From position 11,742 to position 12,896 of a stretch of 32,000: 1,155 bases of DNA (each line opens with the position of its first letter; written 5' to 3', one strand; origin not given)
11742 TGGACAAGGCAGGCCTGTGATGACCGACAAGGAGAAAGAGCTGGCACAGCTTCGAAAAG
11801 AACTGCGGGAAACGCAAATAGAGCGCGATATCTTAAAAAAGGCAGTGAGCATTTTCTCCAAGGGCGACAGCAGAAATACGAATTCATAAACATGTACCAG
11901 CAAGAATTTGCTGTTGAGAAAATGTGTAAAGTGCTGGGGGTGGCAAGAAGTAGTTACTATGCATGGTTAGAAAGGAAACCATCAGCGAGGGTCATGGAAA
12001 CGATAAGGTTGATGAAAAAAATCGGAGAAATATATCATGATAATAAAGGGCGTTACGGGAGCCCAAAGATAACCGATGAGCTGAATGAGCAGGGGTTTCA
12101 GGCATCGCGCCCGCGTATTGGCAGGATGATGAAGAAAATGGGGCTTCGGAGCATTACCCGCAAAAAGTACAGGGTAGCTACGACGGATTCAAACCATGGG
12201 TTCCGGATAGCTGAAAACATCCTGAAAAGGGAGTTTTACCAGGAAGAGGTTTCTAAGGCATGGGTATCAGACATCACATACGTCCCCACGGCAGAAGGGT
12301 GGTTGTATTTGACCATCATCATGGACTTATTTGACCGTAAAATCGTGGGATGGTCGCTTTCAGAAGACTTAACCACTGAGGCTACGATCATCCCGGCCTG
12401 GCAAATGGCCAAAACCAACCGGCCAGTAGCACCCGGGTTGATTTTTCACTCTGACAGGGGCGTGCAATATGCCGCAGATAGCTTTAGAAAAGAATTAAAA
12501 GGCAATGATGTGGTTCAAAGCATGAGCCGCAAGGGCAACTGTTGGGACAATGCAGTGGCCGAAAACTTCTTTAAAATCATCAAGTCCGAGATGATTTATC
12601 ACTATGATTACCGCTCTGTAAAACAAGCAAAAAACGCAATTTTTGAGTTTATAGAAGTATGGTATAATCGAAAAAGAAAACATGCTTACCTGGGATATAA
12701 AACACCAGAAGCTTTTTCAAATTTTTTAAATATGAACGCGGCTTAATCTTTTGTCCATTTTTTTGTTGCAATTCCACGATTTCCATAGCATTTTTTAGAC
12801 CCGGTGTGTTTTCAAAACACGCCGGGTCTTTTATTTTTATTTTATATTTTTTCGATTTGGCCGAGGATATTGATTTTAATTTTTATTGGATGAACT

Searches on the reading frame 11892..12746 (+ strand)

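Call 43: search_protein_families(library=pfam, proteins=[window:11892-12746:+], max_evalue=0.001)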
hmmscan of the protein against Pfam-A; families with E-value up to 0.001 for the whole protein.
window:11892-12746:+ (284 aa): 4 families
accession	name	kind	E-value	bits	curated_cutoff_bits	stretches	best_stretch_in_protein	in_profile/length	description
PF00665.32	rve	-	6.4e-19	68.5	32.6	1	121-217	5-102/102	Integrase core domain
PF13276.12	HTH_21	-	2.4e-18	66.6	28.1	1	39-93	5-60/60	HTH-like domain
PF13333.12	rve_2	-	3.7e-13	49.8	22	1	224-277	1-53/56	Integrase core domain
PF13683.12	rve_3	-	2.2e-12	47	26.5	1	206-272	2-67/67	Integrase core domain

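Call 87: search_protein_families(library=ncbifam, proteins=[window:11892-12746:+], max_evalue=0.1)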
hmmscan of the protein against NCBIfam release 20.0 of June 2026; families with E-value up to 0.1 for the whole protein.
window:11892-12746:+ (284 aa): 4 families
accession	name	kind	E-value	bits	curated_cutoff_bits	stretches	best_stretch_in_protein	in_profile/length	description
NF033516.0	transpos_IS3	equivalog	1.6e-100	336.9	160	1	3-275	98-368/369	IS3 family transposase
NF033577.2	transpos_IS481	equivalog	1.6e-23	83.6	224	1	4-272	12-280/284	IS481 family transposase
NF006918.0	PRK09409.1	subfamily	0.00026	20.7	597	1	75-275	91-284/301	IS2 transposase TnpB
NF033545.0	transpos_IS630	equivalog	0.0037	16.7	100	0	53-110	77-134/299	IS630 family transposase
